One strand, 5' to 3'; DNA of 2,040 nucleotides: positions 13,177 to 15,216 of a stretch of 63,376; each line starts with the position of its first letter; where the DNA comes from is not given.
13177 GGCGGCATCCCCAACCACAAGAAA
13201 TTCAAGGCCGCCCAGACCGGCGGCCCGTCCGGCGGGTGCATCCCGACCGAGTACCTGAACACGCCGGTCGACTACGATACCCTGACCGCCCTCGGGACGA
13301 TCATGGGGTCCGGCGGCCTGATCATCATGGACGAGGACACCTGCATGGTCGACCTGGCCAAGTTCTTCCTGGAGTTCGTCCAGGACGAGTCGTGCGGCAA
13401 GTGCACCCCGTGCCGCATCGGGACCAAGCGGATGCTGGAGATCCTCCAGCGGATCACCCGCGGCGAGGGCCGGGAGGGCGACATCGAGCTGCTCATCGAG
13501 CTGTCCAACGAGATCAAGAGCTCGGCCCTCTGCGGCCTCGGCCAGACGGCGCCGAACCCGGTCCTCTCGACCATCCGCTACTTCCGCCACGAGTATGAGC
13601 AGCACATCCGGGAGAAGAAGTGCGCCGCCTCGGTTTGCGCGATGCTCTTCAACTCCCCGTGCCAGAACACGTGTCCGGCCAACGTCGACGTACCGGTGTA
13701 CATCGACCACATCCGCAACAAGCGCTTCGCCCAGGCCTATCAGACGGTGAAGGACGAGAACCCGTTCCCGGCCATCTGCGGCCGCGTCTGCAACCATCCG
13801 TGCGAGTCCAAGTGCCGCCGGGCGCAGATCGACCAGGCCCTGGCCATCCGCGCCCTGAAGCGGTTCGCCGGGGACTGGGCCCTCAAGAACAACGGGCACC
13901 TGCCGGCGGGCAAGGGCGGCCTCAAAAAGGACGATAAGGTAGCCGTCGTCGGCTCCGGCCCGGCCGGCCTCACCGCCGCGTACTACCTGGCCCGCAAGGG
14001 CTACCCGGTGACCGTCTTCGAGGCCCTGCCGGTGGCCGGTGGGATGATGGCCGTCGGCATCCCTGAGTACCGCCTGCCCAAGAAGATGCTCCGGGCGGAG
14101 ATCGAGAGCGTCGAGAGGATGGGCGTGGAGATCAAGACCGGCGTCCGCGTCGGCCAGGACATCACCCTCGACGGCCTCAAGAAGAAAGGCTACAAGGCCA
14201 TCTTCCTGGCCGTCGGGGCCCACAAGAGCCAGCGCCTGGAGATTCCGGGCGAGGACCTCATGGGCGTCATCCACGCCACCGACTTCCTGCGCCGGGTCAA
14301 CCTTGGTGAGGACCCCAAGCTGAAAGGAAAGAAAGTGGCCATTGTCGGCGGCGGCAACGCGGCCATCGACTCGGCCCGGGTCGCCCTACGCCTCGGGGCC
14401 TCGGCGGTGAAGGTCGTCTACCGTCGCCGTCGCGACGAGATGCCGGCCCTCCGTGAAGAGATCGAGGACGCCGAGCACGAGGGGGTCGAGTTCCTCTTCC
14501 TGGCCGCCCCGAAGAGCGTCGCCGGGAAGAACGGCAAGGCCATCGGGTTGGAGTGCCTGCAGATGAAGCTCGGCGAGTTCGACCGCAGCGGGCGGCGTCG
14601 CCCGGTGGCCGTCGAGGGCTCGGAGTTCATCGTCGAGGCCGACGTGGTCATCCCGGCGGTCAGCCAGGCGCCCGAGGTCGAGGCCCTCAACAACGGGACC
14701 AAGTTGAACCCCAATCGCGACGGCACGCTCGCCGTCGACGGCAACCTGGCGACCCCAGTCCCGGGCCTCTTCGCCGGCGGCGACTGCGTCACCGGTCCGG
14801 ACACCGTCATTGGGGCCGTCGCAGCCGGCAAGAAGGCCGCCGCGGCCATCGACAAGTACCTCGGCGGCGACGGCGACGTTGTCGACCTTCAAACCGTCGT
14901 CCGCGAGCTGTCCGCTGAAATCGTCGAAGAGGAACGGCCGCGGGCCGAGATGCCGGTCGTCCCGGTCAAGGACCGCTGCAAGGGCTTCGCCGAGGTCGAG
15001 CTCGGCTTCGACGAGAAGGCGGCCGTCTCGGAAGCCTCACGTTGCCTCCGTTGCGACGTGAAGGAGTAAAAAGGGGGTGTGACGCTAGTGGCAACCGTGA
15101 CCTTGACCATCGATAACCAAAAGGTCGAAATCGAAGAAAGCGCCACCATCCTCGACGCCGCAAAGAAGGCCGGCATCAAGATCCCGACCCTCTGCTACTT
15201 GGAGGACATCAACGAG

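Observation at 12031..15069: HydB whose ferredoxin-like tail is replaced by a whole GltD/NfnB-like NADPH flavodomain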

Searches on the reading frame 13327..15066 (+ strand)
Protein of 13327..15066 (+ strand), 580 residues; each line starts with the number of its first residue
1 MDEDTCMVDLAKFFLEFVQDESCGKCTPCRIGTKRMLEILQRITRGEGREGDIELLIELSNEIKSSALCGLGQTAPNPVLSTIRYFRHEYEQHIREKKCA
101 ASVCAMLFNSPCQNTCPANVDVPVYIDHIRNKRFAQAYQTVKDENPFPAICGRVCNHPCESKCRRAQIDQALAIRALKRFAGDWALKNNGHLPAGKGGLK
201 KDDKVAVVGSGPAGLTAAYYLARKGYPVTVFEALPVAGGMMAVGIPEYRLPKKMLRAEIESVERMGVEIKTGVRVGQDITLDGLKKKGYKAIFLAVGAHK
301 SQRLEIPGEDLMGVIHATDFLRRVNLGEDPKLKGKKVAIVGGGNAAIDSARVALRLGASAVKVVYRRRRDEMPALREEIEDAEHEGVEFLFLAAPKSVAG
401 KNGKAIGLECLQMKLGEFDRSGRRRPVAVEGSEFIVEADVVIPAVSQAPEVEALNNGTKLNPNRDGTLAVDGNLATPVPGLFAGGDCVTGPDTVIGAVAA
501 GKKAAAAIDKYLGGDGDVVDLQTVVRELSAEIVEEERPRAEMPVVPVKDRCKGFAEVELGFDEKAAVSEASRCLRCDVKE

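Call 22: search_solved_structures(query=window:13327-15066:+, max_evalue=1e-20, show_alignments=5)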
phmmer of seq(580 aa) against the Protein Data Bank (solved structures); distinct sequences matched with E-value up to 1e-20: 21.
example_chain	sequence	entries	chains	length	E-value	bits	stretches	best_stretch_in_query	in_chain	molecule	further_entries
9bov_A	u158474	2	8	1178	3.4e-130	438.6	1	110-577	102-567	Molybdopterin oxidoreductase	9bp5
9n5u_A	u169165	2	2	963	1.9e-115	389.9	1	110-515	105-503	NfnA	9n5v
8oh5_C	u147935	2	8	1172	3.3e-109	369.3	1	110-578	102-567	Formate dehydrogenase-O, major subunit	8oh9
4ylf_B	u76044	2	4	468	2.6e-101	343.2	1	110-515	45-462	Dihydropyrimidine dehydrogenase subunit A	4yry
5jca_L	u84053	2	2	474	5.9e-97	328.9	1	110-513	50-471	NADH-dependent Ferredoxin:NADP Oxidoreductase (NfnI) subunit alpha | NADH-dependent Ferredoxin:NADP Oxidoreductase subunit alpha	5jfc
5vj7_A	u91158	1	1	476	6.7e-87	295.7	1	110-516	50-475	Oxidoreductase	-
6s6s_G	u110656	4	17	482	4.4e-68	233.6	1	98-512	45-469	Glutamate synthase [NADPH] small chain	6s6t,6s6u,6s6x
2vdc_G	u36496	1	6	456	4.4e-68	233.5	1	96-512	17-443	GLUTAMATE SYNTHASE [NADPH] SMALL CHAIN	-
7q4w_B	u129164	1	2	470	1.4e-49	172.5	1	1-111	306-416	Iron hydrogenase HydB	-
7q4v_B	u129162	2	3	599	2.1e-49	171.9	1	1-111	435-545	Iron hydrogenase HydB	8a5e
8oh5_B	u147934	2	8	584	1.2e-46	162.8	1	1-110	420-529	NAD-reducing hydrogenase subunit HoxF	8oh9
7mfm_I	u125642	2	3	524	1.3e-46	162.6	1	113-515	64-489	Glutamate synthase (NADPH) small chain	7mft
1h7x_A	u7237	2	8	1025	1.3e-45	159.4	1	102-513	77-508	DIHYDROPYRIMIDINE DEHYDROGENASE | Dihydropyrimidine dehydrogenase [NADP(+)]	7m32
7m31_A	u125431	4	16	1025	1.3e-45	159.4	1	102-513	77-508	Dihydropyrimidine dehydrogenase [NADP(+)]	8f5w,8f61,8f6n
1gt8_A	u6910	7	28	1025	1.3e-45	159.4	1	102-513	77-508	DIHYDROPYRIMIDINE DEHYDROGENASE | Dihydropyrimidine dehydrogenase [NADP(+)]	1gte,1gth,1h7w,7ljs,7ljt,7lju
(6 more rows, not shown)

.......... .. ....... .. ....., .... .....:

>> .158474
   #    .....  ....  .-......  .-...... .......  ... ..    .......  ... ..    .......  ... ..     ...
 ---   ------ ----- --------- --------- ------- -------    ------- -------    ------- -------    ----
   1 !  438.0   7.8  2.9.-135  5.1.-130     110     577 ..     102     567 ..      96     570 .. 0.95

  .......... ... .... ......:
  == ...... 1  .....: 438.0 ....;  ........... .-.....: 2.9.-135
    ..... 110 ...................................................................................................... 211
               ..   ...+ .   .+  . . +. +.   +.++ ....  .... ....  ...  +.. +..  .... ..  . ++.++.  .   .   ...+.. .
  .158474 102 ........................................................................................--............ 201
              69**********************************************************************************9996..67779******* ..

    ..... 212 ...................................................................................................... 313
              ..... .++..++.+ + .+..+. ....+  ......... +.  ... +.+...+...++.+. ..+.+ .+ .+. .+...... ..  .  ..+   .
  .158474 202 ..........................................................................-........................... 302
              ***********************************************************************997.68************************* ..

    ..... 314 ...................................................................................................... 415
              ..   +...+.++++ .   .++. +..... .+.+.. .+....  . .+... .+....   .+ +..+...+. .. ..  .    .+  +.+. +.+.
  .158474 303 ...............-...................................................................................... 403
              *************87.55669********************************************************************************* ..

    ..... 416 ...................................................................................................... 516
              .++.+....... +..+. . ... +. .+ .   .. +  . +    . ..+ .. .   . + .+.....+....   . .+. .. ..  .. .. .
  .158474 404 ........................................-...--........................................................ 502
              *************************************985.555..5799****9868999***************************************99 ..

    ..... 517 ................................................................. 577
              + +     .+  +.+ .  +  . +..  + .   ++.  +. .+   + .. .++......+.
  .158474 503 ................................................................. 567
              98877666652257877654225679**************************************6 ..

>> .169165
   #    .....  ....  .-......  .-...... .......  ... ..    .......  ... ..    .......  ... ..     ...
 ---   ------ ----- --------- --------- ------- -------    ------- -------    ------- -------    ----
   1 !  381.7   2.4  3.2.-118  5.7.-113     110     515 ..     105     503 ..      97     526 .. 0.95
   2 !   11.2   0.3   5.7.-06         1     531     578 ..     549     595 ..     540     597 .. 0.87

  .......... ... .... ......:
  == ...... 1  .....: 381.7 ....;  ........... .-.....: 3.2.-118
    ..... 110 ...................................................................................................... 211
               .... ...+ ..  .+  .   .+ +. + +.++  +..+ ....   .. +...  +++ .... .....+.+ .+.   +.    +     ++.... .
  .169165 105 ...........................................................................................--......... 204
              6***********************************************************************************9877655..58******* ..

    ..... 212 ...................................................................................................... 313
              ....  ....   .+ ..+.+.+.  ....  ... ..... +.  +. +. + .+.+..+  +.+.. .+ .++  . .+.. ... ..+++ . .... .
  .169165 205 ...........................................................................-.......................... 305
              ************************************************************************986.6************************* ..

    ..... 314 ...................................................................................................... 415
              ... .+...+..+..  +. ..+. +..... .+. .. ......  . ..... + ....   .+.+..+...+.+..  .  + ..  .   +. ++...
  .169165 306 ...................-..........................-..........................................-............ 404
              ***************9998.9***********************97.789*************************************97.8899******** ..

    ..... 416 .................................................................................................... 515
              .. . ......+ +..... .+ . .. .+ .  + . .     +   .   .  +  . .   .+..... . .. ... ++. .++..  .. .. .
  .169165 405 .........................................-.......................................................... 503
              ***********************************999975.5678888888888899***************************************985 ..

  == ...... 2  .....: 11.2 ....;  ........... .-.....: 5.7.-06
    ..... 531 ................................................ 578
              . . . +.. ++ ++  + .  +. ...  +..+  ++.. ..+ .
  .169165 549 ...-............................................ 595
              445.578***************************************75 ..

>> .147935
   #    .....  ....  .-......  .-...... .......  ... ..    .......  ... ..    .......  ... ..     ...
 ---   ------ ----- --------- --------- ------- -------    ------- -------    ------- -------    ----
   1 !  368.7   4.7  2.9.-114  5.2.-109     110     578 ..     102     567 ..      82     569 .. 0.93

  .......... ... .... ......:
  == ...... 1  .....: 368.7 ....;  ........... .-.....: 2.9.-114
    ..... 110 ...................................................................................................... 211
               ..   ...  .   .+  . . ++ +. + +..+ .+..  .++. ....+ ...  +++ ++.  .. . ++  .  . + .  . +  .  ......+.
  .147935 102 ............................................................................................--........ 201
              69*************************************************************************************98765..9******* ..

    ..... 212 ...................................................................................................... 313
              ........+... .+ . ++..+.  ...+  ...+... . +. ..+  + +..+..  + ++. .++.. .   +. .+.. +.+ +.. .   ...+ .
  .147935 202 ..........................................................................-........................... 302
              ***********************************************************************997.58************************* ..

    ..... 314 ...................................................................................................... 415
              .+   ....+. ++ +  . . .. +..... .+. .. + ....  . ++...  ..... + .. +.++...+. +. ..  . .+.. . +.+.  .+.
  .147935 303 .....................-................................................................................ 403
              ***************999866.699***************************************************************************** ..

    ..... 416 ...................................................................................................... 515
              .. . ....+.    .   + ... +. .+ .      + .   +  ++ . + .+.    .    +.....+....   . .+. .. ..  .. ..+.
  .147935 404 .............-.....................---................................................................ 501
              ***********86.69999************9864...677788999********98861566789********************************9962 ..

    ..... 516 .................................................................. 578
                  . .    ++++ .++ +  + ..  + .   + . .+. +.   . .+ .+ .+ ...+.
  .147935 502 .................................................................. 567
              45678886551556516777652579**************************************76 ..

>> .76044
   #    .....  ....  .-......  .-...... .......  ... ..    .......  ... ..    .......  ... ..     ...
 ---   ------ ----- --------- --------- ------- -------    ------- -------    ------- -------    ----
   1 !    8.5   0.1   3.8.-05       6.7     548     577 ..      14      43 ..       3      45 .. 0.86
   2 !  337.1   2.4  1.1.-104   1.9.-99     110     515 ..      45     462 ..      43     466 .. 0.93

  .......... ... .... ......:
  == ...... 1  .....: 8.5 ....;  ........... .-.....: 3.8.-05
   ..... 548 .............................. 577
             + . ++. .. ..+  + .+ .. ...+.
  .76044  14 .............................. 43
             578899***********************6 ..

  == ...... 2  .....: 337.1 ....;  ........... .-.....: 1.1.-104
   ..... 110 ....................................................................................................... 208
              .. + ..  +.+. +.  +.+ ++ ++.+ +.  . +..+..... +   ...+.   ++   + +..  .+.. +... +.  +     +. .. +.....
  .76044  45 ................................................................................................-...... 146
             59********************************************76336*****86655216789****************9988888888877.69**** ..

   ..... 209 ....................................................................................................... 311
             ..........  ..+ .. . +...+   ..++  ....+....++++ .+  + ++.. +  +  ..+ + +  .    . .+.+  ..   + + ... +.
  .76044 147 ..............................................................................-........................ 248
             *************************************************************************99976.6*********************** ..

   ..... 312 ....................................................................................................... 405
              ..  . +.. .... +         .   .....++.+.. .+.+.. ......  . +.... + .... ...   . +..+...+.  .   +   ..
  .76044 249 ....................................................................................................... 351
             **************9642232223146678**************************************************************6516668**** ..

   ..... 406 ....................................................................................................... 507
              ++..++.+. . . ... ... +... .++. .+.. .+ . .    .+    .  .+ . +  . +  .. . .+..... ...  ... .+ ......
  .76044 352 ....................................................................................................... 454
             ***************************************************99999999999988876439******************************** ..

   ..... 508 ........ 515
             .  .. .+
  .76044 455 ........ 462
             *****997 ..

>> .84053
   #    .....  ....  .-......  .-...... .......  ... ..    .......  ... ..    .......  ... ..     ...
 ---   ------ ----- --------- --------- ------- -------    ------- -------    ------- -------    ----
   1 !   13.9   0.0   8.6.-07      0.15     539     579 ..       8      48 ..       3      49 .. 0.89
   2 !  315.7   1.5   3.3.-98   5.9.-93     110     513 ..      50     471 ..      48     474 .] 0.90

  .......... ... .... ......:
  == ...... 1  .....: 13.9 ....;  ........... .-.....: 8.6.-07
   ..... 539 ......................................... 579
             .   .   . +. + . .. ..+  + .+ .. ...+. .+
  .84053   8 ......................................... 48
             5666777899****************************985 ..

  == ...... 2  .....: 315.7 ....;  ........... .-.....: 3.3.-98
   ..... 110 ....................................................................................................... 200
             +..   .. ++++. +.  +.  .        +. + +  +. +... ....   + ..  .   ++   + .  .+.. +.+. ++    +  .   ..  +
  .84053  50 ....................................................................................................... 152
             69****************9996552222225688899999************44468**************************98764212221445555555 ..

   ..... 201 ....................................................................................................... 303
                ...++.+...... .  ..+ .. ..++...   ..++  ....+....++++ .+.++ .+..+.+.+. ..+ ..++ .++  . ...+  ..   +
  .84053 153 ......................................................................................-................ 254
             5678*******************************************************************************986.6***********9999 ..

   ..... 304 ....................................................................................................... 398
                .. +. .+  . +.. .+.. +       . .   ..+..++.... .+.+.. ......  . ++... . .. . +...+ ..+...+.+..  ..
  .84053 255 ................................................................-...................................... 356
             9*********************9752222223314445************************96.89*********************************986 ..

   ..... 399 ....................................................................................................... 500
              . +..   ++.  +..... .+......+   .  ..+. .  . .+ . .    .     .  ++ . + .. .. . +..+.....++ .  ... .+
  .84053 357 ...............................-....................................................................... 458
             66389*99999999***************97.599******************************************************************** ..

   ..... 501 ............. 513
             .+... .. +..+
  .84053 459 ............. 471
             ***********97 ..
